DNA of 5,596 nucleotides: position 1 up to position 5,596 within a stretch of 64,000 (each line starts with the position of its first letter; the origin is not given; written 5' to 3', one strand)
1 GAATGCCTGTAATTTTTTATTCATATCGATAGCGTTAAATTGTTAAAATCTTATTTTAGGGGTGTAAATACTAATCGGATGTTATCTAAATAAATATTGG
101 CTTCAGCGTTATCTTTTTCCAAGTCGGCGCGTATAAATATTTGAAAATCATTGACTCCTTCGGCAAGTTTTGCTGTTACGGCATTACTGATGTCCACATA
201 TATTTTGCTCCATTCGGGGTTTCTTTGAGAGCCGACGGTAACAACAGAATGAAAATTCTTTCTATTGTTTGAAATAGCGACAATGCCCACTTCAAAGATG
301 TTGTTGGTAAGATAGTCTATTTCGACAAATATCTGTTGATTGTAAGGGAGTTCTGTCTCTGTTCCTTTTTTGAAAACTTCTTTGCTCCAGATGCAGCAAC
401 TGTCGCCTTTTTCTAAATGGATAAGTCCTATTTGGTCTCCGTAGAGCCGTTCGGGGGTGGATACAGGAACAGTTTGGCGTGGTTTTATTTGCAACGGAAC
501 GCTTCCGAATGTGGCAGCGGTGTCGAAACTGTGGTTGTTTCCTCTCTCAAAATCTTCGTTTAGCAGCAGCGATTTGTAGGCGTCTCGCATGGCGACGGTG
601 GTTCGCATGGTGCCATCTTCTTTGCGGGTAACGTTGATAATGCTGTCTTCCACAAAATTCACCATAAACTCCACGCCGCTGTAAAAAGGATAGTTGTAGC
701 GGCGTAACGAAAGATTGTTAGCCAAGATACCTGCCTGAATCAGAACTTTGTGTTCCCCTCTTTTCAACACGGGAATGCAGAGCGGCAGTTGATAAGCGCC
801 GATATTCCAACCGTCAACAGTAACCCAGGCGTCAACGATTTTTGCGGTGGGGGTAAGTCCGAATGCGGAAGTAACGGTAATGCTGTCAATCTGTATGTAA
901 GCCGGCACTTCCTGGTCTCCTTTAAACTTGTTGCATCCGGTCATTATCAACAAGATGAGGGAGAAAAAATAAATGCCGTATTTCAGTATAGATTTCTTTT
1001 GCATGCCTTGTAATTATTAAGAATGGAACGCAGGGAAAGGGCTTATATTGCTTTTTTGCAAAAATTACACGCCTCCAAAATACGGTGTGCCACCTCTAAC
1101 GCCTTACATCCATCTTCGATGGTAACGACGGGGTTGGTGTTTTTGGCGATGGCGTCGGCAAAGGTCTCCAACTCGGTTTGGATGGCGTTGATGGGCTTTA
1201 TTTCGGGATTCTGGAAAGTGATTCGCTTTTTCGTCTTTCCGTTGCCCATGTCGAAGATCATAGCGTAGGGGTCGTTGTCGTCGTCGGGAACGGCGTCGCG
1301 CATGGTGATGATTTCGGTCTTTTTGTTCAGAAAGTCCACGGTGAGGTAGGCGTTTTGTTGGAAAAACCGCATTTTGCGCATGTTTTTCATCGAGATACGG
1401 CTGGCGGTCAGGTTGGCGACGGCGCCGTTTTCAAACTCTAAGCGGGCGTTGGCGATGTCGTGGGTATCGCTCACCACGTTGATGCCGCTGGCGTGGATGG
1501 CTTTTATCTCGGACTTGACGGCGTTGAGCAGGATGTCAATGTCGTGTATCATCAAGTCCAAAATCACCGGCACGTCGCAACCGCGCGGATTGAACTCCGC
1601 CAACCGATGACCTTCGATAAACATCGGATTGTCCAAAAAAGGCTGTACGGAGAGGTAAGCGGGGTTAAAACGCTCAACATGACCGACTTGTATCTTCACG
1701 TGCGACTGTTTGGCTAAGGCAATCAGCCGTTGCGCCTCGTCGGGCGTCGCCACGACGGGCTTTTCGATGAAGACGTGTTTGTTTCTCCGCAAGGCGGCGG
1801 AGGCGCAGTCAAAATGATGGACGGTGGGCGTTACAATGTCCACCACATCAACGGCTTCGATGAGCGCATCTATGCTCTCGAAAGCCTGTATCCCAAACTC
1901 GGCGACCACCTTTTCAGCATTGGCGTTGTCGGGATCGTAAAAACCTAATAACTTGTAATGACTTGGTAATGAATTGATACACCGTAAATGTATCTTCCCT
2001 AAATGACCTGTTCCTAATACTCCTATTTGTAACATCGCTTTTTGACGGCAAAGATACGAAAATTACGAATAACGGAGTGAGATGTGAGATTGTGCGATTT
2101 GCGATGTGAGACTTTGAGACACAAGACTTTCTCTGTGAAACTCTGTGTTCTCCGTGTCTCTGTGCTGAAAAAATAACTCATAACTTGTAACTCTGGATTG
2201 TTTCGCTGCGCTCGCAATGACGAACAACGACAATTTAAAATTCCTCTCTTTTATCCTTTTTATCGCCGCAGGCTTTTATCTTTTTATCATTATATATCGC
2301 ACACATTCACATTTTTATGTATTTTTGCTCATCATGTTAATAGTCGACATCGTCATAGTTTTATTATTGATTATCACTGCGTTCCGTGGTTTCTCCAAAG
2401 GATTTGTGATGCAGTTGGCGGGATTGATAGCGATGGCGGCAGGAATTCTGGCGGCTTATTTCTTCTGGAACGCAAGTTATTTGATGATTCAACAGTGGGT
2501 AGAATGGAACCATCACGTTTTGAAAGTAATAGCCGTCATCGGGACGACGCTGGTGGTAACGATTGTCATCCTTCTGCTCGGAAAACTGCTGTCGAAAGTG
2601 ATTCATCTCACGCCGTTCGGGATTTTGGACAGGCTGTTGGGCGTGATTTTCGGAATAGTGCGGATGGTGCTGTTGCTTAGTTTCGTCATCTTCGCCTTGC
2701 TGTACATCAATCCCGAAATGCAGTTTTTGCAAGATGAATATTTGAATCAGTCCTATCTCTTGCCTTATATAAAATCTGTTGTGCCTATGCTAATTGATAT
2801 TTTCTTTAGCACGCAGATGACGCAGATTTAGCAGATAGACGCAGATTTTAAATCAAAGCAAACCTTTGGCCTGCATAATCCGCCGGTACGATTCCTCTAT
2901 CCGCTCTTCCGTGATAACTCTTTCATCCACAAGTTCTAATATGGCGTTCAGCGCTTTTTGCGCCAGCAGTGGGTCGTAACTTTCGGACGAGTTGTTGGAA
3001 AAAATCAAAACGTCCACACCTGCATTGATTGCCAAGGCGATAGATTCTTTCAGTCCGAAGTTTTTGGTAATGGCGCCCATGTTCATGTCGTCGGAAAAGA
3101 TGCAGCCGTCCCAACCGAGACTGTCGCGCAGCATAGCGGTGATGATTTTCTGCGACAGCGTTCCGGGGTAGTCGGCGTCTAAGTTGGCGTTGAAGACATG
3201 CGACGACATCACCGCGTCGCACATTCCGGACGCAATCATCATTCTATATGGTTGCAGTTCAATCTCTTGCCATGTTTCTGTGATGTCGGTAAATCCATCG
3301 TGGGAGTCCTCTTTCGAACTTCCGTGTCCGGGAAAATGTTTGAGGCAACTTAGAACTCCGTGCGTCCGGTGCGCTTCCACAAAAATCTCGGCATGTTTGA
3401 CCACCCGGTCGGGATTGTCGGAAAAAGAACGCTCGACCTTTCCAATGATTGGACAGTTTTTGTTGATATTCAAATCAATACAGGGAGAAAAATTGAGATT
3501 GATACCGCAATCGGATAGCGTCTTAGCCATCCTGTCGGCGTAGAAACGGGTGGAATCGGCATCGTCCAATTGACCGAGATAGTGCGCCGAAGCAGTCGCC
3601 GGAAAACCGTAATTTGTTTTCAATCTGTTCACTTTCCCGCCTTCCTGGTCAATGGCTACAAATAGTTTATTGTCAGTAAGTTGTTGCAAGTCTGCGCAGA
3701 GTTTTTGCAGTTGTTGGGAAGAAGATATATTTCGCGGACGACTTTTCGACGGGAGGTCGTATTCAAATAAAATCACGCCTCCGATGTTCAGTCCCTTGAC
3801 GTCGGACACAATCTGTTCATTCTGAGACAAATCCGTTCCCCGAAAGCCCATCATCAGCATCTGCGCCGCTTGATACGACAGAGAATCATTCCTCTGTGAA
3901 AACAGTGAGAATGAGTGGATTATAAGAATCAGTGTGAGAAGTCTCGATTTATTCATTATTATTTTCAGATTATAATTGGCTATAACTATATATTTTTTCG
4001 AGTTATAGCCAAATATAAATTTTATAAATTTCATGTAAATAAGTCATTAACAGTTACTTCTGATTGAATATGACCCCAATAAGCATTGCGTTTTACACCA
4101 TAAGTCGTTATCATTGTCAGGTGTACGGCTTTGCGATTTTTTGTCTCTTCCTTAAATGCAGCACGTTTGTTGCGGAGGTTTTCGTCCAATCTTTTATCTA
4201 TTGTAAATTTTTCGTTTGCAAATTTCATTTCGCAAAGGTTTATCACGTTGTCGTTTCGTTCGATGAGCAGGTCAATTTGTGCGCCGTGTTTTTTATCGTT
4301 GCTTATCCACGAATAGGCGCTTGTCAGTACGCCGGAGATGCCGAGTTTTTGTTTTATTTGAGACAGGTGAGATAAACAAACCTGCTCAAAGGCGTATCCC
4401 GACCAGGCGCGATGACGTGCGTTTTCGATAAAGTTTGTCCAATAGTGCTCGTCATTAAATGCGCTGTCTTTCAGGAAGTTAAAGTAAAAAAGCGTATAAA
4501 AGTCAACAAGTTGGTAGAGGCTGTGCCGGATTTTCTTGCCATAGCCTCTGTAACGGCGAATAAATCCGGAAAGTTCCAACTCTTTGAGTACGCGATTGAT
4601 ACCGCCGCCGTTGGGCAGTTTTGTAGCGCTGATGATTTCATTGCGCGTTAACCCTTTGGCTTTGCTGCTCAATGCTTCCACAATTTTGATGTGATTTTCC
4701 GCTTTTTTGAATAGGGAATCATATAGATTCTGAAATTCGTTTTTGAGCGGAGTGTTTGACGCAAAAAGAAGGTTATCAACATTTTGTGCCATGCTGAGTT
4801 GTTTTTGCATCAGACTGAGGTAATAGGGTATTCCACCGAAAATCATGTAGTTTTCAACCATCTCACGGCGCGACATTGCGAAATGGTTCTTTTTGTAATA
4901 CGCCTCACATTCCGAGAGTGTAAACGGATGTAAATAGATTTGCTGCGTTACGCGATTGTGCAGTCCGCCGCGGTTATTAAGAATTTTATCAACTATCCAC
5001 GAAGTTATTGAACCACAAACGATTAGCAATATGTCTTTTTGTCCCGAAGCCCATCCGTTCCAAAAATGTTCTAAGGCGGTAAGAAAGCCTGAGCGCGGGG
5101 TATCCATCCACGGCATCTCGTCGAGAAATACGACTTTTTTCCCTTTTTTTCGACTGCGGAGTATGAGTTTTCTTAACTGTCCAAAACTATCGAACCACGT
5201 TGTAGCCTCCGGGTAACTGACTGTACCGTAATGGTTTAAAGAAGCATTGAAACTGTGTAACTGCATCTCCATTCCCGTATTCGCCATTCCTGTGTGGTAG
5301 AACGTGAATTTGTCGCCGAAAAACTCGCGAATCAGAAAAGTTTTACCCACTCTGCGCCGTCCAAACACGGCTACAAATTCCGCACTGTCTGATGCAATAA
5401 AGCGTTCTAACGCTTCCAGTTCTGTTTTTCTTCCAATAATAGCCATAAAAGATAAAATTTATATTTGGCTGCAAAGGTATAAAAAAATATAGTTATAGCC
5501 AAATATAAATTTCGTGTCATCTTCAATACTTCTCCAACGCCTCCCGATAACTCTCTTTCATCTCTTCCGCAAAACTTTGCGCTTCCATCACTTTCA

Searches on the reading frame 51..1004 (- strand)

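Call 99: search_protein_families(library=pfam, proteins=[window:51-1004:-], max_evalue=0.01)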
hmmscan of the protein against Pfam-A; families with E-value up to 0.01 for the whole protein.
window:51-1004:- (317 aa): 1 family
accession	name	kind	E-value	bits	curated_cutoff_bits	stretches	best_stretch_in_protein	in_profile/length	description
PF18329.7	SGBP_B_XBD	-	0.0012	19.4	26.4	1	271-312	144-185/186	Surface glycan-binding protein B xyloglucan binding domain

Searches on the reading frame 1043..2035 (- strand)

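Call 99: search_protein_families(library=pfam, proteins=[window:1043-2035:-], max_evalue=0.01)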
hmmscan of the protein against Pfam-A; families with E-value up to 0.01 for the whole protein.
window:1043-2035:- (330 aa): 5 families
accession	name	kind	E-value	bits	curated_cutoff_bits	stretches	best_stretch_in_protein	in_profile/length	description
PF01408.29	GFO_IDH_MocA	-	5.3e-31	108.3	24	1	3-119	2-120/120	Oxidoreductase family, NAD-binding Rossmann fold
PF22725.1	GFO_IDH_MocA_C3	-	3.7e-10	40.3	27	1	157-218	45-109/124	GFO/IDH/MocA C-terminal domain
PF22660.2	RS_preATP-grasp-like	-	2.2e-06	28.4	27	1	1-89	1-88/98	Ribonucleotide synthetase preATP-grasp domain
PF02894.22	GFO_IDH_MocA_C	-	1.5e-05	25.4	22.9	1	157-324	42-211/218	Oxidoreductase family, C-terminal alpha/beta domain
PF03447.22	NAD_binding_3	-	0.00086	20.4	24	1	8-117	1-115/116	Homoserine dehydrogenase, NAD binding domain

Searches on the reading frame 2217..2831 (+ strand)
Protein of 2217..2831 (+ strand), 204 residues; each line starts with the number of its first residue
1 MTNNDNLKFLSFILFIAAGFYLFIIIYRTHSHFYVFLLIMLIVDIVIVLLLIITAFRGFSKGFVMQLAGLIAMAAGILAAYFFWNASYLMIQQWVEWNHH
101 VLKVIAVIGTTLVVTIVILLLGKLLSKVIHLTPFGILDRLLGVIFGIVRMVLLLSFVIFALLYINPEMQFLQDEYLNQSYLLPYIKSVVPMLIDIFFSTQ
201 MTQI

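Call 99: search_protein_families(library=pfam, proteins=[window:2217-2831:+], max_evalue=0.01)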
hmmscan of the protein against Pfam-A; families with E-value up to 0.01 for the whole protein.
window:2217-2831:+ (204 aa): 1 family
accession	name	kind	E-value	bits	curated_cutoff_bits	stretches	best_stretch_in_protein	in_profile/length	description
PF02674.22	Colicin_V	-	6.1e-28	98.1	29.3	1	43-189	1-143/144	Colicin V production protein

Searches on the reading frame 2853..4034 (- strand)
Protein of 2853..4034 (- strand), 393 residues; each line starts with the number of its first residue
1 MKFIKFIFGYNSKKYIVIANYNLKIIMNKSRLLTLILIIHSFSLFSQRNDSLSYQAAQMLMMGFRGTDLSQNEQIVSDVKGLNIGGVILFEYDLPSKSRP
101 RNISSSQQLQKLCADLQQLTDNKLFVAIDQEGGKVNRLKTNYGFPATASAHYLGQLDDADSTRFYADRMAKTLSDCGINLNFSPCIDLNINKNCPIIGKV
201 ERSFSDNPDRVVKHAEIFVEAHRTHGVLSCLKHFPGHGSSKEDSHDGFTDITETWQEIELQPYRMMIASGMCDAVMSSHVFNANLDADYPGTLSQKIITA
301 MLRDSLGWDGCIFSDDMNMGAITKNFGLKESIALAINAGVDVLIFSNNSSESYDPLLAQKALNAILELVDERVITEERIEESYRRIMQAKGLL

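Call 7: search_protein_families(library=pfam, proteins=[window:2853-4034:-], max_evalue=0.001)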
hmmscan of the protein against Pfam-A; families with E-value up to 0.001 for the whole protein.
window:2853-4034:- (393 aa): 1 family
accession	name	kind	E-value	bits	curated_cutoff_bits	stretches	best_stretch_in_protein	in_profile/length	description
PF00933.27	Glyco_hydro_3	-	2.8e-62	211.4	27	1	55-388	5-315/316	Glycosyl hydrolase family 3 N terminal domain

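Call 8: search_protein_families(library=ncbifam, proteins=[window:2853-4034:-], max_evalue=0.001)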
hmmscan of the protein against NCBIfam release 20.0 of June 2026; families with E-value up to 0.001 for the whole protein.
window:2853-4034:- (393 aa): 6 families
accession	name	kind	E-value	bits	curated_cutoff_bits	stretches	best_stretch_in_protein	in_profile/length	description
NF003740.0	PRK05337.1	equivalog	3.7e-58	197.3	207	1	58-354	3-289/340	beta-N-acetylhexosaminidase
NF052329.1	XyloArabinsidase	equivalog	2.9e-14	52.1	1050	1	166-359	130-319/750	beta-xylosidase/alpha-l-arabinosidase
NF041579.1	betaxyl_Flavo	equivalog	4.8e-11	41.6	1350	1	158-369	96-316/716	beta-xylosidase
NF052330.1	BetGlucosiCelf0468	equivalog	7.5e-07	27.7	1300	1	171-318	81-225/817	beta-d-glucosidase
NF052331.1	Bet13-16Glucosase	equivalog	8e-07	27.6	1330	1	166-390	115-330/750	exo-beta-d-1,3/1,6-glucosidase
NF041776.1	xylosidase_Xyl3A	equivalog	1.6e-05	23.1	1250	1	226-390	163-318/846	xylan 1,4-beta-xylosidase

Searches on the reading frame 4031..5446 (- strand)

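Call 7: search_protein_families(library=pfam, proteins=[window:4031-5446:-], max_evalue=0.001)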
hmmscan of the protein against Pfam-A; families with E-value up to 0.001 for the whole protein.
window:4031-5446:- (471 aa): 4 families
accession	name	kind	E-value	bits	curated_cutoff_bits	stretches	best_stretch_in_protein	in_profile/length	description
PF01637.24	ATPase_2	-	1.8e-11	44.7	33.2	1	6-211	4-223/225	ATPase domain predominantly from Archaea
PF13173.12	AAA_14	-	3.6e-06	27.5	27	1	23-179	3-127/129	AAA domain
PF13191.12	AAA_16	-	5.2e-05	24.3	32.6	0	4-43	3-45/167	AAA ATPase domain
PF13401.12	AAA_22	-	0.00025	21.8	27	1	21-145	4-122/130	AAA domain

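Call 8: search_protein_families(library=ncbifam, proteins=[window:4031-5446:-], max_evalue=0.001)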
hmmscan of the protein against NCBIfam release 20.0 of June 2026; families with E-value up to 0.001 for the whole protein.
window:4031-5446:- (471 aa): 0 families
